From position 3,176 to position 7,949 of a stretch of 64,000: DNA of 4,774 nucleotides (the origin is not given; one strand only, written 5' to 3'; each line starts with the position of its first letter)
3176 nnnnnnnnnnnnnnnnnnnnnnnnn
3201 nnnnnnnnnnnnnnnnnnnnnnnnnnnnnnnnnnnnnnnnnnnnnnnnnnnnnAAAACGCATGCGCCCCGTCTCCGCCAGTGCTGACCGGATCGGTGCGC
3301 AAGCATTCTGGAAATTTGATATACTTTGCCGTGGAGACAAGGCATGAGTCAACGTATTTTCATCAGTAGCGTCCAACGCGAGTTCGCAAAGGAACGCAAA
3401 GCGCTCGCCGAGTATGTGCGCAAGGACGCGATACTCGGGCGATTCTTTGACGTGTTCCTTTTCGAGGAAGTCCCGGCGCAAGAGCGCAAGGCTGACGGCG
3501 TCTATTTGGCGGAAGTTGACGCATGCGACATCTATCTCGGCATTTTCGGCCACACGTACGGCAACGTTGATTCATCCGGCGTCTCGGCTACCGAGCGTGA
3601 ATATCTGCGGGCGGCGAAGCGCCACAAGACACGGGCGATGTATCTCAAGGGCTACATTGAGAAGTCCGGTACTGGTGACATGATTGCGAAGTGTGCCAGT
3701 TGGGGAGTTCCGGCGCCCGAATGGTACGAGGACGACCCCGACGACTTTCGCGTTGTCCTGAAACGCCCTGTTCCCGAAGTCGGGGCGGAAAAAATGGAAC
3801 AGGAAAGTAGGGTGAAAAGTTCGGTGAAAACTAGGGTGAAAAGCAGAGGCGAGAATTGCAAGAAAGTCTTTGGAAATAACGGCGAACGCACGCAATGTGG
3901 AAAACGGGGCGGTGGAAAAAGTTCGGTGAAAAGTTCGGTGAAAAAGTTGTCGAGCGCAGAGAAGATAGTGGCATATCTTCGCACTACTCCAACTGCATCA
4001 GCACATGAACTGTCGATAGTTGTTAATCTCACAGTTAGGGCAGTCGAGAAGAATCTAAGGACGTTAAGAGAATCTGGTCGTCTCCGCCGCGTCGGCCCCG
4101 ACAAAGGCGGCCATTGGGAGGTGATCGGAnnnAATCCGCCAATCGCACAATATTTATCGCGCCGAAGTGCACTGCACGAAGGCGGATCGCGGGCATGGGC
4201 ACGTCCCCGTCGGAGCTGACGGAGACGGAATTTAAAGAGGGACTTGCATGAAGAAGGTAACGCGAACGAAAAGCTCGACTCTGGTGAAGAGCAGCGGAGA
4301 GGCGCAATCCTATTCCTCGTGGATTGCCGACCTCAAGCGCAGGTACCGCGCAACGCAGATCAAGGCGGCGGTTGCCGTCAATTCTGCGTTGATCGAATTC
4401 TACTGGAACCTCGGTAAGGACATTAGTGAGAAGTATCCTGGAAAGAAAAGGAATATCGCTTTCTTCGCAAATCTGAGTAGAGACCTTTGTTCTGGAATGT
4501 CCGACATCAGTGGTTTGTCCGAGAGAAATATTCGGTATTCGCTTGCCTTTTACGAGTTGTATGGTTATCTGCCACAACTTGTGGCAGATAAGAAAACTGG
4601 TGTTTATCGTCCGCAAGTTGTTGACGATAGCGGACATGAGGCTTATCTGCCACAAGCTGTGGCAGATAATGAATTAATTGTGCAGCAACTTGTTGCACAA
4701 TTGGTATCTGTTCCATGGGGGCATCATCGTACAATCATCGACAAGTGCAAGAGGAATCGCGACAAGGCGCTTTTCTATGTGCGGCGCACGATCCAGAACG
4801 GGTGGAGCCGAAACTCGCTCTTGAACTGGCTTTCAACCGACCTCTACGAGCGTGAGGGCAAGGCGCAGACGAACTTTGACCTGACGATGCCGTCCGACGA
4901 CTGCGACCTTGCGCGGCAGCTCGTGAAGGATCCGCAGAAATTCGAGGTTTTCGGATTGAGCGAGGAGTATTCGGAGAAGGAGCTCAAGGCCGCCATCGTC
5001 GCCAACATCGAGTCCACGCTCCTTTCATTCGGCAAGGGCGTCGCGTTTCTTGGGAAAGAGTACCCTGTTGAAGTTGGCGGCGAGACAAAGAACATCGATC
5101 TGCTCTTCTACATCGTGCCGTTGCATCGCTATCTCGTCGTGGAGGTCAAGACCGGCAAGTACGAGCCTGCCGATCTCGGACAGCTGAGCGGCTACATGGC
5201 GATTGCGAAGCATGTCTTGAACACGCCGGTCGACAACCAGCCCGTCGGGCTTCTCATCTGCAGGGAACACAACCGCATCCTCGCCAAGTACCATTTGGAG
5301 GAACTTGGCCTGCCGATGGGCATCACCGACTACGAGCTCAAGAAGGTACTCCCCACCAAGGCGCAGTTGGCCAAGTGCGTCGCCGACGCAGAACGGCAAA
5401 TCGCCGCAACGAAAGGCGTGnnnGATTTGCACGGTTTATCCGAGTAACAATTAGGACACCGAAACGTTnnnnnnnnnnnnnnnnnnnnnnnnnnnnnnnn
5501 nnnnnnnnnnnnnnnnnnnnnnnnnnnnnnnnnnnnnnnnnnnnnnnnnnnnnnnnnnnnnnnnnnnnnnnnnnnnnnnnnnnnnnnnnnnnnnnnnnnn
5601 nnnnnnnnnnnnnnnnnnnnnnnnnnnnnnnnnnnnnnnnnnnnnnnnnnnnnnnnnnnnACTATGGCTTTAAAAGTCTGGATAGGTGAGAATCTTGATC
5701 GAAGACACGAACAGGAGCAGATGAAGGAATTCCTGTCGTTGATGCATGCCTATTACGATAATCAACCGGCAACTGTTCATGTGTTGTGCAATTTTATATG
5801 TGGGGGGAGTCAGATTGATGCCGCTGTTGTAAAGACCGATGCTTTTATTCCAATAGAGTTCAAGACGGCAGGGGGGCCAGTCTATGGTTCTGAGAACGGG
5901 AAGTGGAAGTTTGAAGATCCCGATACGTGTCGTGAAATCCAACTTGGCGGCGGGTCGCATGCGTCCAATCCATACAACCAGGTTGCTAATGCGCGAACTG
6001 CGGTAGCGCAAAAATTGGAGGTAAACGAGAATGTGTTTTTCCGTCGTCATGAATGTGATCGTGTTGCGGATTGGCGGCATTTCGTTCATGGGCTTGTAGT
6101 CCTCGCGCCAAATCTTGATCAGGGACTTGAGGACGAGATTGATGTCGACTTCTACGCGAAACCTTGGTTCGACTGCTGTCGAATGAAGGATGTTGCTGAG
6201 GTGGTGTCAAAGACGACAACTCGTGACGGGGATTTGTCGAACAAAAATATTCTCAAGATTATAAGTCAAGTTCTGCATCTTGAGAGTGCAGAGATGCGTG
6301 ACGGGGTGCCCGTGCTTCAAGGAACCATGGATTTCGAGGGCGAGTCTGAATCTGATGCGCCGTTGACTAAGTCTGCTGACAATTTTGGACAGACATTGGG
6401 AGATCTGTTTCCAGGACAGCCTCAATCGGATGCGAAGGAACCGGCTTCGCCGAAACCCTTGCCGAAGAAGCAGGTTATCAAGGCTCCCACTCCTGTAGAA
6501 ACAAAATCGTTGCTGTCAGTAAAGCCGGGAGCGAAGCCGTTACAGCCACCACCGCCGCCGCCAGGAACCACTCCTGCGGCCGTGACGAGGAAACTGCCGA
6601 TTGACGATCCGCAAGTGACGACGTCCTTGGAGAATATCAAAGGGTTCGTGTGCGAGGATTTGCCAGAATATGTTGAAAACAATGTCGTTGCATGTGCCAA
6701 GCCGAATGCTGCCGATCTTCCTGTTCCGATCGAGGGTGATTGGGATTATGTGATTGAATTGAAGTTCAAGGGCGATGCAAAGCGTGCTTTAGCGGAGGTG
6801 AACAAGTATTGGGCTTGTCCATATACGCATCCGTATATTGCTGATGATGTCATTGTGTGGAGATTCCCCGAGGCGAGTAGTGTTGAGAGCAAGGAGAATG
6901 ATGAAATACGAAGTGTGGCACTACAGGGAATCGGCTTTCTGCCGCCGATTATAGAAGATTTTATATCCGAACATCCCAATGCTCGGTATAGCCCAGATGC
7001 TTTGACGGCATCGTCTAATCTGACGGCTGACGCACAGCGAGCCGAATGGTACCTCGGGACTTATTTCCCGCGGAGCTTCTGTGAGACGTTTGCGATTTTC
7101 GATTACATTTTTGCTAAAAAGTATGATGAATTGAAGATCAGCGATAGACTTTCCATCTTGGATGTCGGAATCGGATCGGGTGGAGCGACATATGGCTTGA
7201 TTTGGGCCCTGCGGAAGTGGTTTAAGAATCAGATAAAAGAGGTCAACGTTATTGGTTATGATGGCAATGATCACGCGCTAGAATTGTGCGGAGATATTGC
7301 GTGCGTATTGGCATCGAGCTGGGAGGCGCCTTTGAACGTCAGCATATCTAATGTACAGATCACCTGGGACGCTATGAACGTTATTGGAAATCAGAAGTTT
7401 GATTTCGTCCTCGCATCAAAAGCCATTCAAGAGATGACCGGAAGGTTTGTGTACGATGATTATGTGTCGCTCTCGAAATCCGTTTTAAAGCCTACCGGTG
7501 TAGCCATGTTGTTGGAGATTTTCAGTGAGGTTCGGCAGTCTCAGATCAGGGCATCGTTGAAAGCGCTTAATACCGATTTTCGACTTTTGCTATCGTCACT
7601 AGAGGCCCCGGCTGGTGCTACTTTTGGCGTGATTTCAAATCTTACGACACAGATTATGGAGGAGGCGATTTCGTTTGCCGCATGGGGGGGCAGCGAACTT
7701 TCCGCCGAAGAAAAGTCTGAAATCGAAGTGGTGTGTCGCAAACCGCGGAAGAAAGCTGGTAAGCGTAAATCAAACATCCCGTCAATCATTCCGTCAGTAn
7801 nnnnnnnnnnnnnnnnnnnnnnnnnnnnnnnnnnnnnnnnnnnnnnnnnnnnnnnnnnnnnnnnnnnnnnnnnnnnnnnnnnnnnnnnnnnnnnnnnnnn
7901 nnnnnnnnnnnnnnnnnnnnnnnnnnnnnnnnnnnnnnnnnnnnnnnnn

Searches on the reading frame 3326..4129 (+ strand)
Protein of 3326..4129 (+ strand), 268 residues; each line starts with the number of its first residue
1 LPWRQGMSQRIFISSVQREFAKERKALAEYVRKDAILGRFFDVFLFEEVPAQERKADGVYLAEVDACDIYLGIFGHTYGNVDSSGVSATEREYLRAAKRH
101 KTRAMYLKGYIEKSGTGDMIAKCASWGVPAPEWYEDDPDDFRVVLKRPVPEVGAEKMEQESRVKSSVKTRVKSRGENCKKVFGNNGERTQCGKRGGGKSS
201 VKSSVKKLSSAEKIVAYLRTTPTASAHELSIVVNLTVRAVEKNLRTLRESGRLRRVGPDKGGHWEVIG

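Call 4: search_protein_families(library=pfam, proteins=[window:3326-4129:+], max_evalue=0.01)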
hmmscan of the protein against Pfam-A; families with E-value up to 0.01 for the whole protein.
window:3326-4129:+ (268 aa): 3 families
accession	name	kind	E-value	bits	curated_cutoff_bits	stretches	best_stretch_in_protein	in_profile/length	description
PF13271.11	DUF4062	-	3.5e-21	75.6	24.7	1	10-96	1-82/82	Domain of unknown function (DUF4062)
PF19187.6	HTH_PafC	-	0.0057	16.9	32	1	207-254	2-49/115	PafC helix-turn-helix domain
PF13412.12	HTH_24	-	0.0088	16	21.9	0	213-252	7-46/48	Winged helix-turn-helix DNA-binding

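Call 5: search_protein_families(library=padloc, proteins=[window:3326-4129:+], max_evalue=0.01)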
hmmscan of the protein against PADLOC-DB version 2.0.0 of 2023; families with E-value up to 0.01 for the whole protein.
window:3326-4129:+ (268 aa): 0 families

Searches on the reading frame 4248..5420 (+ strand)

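Call 4: search_protein_families(library=pfam, proteins=[window:4248-5420:+], max_evalue=0.01)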
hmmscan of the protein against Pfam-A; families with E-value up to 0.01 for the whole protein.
window:4248-5420:+ (391 aa): 2 families
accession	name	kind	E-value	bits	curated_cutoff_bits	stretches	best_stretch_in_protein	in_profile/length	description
PF06250.17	YhcG_C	-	1.3e-40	139.3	32.5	1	224-372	2-152/157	YhcG PDDEXK nuclease domain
PF17761.7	DUF1016_N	-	5e-27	95.1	32.8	2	29-106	2-80/137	DUF1016 N-terminal domain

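Call 5: search_protein_families(library=padloc, proteins=[window:4248-5420:+], max_evalue=0.01)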
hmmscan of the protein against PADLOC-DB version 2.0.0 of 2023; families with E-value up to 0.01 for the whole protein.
window:4248-5420:+ (391 aa): 29 families (the best 25 are shown)
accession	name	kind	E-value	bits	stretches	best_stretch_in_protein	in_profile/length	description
PDLC04810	PDC-S02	-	1.2e-110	368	1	18-373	7-337/355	-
PDLC04795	PDC-S02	-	6.8e-94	313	1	17-373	19-337/357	-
PDLC04831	PDC-S02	-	2.2e-88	295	1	18-373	7-324/346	-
PDLC04826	PDC-S02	-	8.5e-66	219.8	1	18-266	7-217/222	-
PDLC04803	PDC-S02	-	8.7e-65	217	1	146-383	26-259/269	-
PDLC04807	PDC-S02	-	1.5e-56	190.1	1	18-386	9-343/351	-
PDLC04813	PDC-S02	-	5.3e-44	148.2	1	221-373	3-155/175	-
PDLC04822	PDC-S02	-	7.9e-42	141.9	1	26-343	14-289/294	-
PDLC04811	PDC-S02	-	4.9e-35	118.9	2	16-105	6-95/172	-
PDLC04827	PDC-S02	-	1.5e-33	114.3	1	18-273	6-226/234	-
PDLC04804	PDC-S02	-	2.8e-30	103.5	2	142-238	98-190/203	-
PDLC04800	PDC-S02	-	1.9e-29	100.6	2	18-106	7-95/129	-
PDLC04820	PDC-S02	-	5.9e-22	76.2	2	155-380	124-318/332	-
PDLC04798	PDC-S02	-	6.5e-22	76.7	1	232-375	57-200/222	-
PDLC01464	PD_DExK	-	3.6e-15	54.4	1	159-299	3-126/126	"CAS-I,CAS-II,CAS-III,CAS-IV,CAS-V,CAS-VI; associated"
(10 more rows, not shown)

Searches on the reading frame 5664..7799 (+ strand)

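Call 4: search_protein_families(library=pfam, proteins=[window:5664-7799:+], max_evalue=0.01)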
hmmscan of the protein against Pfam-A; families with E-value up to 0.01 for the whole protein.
window:5664-7799:+ (712 aa): 1 family
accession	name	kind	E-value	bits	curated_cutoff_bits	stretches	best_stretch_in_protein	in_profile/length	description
PF08378.17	NERD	-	1.7e-08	35.4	22.1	1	34-147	17-110/111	Nuclease-related domain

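Call 5: search_protein_families(library=padloc, proteins=[window:5664-7799:+], max_evalue=0.01)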
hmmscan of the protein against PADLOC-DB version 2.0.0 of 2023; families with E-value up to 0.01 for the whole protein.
window:5664-7799:+ (712 aa): 5 families
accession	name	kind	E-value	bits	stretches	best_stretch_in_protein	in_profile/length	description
PDLC04474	PDC-M16A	-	4.1e-21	73.1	1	1-237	1-219/917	-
PDLC04469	PDC-M16A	-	6.5e-19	65.6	1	1-203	1-186/892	-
PDLC04470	PDC-M16A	-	1.8e-11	40.9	1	1-245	1-223/895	-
PDLC03774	RT_UG35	-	6.2e-05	19.4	1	461-565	50-156/938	DRT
PDLC04134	mad2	-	0.005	13.7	1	490-619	287-397/492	mads_2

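Call 6: search_protein_families(library=ncbifam, proteins=[window:5664-7799:+], max_evalue=0.001)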
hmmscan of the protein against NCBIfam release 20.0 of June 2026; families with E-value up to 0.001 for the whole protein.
window:5664-7799:+ (712 aa): 0 families

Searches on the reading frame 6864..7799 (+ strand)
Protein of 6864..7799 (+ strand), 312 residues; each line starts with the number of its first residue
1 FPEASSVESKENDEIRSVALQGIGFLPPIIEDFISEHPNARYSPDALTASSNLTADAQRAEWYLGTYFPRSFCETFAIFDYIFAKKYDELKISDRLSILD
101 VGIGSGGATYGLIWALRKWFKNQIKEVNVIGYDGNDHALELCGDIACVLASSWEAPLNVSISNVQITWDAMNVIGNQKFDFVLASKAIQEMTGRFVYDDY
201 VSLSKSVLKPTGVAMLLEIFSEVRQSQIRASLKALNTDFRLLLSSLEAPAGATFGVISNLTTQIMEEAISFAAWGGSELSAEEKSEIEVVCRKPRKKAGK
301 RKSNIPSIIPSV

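Call 53: search_protein_families(library=pfam, proteins=[window:6864-7799:+], max_evalue=0.1)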
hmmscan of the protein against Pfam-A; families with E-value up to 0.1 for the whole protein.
window:6864-7799:+ (312 aa): 3 families
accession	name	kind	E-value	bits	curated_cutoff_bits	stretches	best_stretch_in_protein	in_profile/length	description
PF13847.12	Methyltransf_31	-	0.0018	18.4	27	1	93-220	2-113/145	Methyltransferase domain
PF01739.24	CheR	-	0.0039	17.1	27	1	78-140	15-78/195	CheR methyltransferase, SAM binding domain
PF13649.12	Methyltransf_25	-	0.062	14.4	27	0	98-212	1-97/97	Methyltransferase domain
